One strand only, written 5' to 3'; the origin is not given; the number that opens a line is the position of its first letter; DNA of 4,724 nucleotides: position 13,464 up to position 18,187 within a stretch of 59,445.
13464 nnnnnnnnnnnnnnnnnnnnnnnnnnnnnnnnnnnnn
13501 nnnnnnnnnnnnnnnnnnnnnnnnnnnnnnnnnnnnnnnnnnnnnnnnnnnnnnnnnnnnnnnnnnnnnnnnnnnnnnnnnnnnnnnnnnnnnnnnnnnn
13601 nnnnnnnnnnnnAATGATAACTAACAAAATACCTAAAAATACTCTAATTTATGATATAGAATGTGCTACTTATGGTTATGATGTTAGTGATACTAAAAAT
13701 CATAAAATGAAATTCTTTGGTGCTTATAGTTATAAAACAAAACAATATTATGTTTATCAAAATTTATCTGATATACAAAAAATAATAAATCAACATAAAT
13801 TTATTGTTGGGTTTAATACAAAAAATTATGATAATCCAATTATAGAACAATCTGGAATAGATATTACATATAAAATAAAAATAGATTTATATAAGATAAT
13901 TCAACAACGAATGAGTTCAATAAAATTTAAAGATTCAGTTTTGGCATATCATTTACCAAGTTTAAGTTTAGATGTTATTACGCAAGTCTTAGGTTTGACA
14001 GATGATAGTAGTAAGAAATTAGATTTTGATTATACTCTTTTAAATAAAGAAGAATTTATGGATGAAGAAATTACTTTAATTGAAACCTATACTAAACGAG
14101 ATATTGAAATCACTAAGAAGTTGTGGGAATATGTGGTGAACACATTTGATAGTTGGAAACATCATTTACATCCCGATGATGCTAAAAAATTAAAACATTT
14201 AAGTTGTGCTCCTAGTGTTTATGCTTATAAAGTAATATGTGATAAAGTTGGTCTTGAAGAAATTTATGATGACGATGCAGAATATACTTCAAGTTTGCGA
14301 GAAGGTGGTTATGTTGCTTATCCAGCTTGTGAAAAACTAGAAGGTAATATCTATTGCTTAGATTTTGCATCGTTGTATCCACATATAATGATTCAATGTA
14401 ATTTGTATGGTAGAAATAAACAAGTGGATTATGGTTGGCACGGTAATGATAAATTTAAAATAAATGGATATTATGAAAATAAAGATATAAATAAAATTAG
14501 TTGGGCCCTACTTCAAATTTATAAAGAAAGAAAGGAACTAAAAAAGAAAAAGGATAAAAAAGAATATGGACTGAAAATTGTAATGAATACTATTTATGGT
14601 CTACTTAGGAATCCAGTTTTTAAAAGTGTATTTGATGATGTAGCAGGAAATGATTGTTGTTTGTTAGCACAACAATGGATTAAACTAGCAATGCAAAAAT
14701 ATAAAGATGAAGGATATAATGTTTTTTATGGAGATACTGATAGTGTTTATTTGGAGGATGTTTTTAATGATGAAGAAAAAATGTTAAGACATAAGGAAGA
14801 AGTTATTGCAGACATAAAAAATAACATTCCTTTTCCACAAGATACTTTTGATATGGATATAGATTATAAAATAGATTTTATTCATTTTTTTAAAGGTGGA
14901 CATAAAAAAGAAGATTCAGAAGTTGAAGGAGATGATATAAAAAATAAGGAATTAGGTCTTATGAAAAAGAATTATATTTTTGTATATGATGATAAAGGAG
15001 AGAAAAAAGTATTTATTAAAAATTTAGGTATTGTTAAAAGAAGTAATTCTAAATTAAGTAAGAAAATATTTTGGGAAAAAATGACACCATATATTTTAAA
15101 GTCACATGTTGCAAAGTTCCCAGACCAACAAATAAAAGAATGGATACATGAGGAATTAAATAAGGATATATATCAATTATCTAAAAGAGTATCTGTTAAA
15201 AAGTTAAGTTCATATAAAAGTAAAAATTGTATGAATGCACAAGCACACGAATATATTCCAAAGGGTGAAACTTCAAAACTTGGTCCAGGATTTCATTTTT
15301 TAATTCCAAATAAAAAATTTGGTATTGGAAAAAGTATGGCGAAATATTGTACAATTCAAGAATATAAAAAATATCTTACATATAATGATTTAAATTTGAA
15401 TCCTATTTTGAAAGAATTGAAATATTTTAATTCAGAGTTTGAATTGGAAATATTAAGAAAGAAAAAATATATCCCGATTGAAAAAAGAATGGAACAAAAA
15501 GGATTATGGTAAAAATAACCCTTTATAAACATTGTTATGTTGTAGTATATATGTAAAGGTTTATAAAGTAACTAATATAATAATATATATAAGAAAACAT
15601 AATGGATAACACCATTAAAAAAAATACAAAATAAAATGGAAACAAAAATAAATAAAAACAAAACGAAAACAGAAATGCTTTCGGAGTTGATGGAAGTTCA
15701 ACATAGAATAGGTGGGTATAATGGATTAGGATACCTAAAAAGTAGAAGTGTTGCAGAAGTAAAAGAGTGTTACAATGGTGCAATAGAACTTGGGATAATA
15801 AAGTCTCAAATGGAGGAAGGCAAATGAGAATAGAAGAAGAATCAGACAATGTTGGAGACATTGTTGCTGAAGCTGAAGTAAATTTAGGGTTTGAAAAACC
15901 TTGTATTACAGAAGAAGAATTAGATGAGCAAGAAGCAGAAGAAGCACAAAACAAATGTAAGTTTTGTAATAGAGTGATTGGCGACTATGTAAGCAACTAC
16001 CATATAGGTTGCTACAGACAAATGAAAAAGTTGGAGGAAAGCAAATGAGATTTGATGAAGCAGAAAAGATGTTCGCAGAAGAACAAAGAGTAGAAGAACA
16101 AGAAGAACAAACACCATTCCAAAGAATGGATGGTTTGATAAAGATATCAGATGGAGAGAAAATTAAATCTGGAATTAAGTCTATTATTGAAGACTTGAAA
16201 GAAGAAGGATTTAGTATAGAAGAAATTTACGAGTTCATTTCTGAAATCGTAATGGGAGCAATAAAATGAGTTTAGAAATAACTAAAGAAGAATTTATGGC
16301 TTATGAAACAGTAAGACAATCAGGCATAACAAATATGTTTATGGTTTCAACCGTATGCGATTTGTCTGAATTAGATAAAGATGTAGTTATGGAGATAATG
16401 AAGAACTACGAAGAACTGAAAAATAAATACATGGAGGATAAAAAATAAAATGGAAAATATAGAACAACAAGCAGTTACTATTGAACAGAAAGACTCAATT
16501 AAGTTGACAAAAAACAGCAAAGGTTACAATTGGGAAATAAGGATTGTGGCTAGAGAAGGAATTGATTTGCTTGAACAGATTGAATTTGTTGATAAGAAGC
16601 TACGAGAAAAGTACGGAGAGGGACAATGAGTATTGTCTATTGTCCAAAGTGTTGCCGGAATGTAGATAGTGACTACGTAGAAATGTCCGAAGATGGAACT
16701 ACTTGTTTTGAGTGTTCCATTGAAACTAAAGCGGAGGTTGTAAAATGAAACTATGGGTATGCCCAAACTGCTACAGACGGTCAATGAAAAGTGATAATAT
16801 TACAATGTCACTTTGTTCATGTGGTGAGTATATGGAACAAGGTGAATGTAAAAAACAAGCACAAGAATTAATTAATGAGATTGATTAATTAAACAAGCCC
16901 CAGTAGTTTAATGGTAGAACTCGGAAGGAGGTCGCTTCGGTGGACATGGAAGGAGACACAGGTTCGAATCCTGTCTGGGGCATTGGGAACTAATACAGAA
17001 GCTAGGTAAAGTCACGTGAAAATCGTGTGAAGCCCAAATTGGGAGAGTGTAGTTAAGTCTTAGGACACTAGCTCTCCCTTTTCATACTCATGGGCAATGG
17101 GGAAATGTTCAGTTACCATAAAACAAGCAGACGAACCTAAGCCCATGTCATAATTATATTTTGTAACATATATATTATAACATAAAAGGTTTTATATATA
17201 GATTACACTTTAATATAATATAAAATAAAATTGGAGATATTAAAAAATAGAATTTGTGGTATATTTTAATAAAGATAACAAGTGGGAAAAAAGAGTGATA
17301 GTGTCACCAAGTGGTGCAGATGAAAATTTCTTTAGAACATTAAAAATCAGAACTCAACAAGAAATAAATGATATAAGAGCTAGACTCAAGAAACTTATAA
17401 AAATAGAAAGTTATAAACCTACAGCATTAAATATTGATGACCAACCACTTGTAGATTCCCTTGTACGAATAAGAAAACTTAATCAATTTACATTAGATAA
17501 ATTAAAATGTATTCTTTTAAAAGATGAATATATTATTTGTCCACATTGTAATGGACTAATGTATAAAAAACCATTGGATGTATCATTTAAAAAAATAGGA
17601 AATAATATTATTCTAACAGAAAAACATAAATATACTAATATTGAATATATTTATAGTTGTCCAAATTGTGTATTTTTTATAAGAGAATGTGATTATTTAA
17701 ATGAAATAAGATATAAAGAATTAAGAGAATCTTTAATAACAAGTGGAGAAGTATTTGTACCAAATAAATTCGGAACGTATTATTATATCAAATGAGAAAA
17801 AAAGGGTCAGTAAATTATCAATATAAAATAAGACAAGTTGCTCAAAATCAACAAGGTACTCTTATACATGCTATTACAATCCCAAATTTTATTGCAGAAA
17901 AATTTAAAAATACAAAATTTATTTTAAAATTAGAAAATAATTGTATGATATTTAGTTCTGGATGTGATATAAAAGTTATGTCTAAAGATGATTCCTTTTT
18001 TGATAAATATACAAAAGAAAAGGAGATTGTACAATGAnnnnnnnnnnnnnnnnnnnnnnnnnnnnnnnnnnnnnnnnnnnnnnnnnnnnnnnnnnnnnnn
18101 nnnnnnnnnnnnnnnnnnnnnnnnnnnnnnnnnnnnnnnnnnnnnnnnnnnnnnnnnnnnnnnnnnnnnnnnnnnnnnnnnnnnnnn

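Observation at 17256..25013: Virus-encoded glycan-building island: four glycosyltransferases, two to three methyltransferase domains and a B12-radical-SAM enzyme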

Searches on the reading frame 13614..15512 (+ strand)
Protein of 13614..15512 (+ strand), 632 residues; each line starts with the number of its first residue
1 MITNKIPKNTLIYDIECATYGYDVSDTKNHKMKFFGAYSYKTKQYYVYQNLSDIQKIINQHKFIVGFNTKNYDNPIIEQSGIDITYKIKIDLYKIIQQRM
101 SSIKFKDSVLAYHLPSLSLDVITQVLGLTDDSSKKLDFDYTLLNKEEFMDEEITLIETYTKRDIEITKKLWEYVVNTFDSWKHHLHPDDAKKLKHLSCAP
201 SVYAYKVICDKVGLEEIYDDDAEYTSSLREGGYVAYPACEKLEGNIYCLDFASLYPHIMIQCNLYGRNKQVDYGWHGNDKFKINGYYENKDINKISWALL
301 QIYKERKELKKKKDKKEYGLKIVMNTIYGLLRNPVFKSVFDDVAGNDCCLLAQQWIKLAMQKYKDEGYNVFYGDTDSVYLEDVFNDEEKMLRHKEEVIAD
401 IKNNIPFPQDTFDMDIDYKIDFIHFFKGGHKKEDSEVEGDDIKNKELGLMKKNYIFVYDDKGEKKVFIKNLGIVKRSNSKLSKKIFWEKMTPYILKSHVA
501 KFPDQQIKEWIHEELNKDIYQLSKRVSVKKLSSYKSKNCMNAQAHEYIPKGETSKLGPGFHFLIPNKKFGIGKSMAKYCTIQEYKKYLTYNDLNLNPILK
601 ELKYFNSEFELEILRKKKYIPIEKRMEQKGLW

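Call 6: search_protein_families(library=pfam, proteins=[window:13614-15512:+], max_evalue=0.01)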
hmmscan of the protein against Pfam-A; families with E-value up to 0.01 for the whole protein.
window:13614-15512:+ (632 aa): 2 families
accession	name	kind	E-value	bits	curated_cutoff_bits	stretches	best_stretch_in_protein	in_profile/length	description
PF00136.26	DNA_pol_B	-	3.3e-10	39.8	23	1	229-264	43-78/453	DNA polymerase family B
PF13482.12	RNase_H_2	-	0.0075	16.7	22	1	39-131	35-118/165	RNase_H superfamily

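Call 42: find_related_loci(query=window:13614-15509:+, collection=viral_contigs, flank=10000)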
Query window:13614-15509:+ (632 aa) in viral_contigs; peptide patterns used: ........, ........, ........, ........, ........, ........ (x = any residue, [..] = any of these).
9 stretches matched a pattern; 4 encode a relative of the query (tblastn E <= 1e-3); 4 distinct loci.
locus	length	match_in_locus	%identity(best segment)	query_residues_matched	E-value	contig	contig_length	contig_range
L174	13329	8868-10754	57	6-632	0e+0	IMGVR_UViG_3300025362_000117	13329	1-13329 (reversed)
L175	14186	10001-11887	57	6-632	0e+0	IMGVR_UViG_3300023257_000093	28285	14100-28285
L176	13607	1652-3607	26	4-605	2e-41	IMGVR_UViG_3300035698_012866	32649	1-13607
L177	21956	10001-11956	26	4-605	2e-41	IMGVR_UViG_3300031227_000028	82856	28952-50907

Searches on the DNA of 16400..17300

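Call 37: search_rna_families(source=window, start=16400, end=17300, threshold=evalue, max_evalue=0.1, show_alignments=2)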
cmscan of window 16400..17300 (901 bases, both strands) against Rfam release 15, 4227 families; matches with E-value up to 0.1: 1.
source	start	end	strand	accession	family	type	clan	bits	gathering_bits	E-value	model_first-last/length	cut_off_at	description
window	16897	16982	+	RF00005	tRNA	Gene; tRNA;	CL00001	50.7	29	9e-10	1-71/71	no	tRNA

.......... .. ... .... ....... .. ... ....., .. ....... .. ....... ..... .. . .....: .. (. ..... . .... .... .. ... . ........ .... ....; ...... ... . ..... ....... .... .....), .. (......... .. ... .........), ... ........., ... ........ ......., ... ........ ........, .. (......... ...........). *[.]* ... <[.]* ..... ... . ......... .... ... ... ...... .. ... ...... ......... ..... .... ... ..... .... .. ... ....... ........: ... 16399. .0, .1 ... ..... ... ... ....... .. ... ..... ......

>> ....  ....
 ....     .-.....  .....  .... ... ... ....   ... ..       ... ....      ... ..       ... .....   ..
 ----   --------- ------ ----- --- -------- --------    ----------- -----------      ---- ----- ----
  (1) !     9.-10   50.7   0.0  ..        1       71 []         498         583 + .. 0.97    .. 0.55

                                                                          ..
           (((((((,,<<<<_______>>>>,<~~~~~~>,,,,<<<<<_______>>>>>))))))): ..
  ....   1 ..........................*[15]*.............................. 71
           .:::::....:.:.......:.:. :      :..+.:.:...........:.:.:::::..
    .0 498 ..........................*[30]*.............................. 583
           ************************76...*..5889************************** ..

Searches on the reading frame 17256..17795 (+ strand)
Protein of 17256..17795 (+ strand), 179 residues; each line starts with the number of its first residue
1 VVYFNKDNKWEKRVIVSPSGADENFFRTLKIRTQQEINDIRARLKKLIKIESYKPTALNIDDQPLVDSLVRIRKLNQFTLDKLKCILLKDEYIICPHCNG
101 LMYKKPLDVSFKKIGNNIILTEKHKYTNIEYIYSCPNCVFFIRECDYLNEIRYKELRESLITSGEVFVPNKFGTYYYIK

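Call 3: search_protein_families(library=pfam, proteins=[window:17256-17795:+], max_evalue=0.01)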
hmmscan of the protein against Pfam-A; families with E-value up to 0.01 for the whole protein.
window:17256-17795:+ (179 aa): 0 families

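Call 15: search_protein_families(library=ncbifam, proteins=[window:17256-17795:+], max_evalue=0.01)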
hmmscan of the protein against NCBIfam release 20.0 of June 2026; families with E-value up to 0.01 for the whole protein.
window:17256-17795:+ (179 aa): 0 families

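Call 30: search_protein_families(library=phrogs, proteins=[window:17256-17795:+], max_evalue=0.001)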
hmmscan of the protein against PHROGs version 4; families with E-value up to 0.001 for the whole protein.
window:17256-17795:+ (179 aa): 0 families

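Call 85: search_protein_families(library=padloc, proteins=[window:17256-17795:+], max_evalue=0.001)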
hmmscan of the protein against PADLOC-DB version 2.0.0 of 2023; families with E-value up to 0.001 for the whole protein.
window:17256-17795:+ (179 aa): 0 families

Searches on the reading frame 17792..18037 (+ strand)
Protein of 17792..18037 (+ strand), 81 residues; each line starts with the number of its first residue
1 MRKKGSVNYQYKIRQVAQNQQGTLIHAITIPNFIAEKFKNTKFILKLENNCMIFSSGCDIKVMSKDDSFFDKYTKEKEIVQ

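Call 3: search_protein_families(library=pfam, proteins=[window:17792-18037:+], max_evalue=0.01)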
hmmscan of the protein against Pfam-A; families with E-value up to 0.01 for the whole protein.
window:17792-18037:+ (81 aa): 0 families

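Call 15: search_protein_families(library=ncbifam, proteins=[window:17792-18037:+], max_evalue=0.01)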
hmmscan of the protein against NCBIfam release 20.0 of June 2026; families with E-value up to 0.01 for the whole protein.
window:17792-18037:+ (81 aa): 0 families

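Call 85: search_protein_families(library=padloc, proteins=[window:17792-18037:+], max_evalue=0.001)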
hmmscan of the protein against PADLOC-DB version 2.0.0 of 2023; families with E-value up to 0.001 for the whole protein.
window:17792-18037:+ (81 aa): 0 families
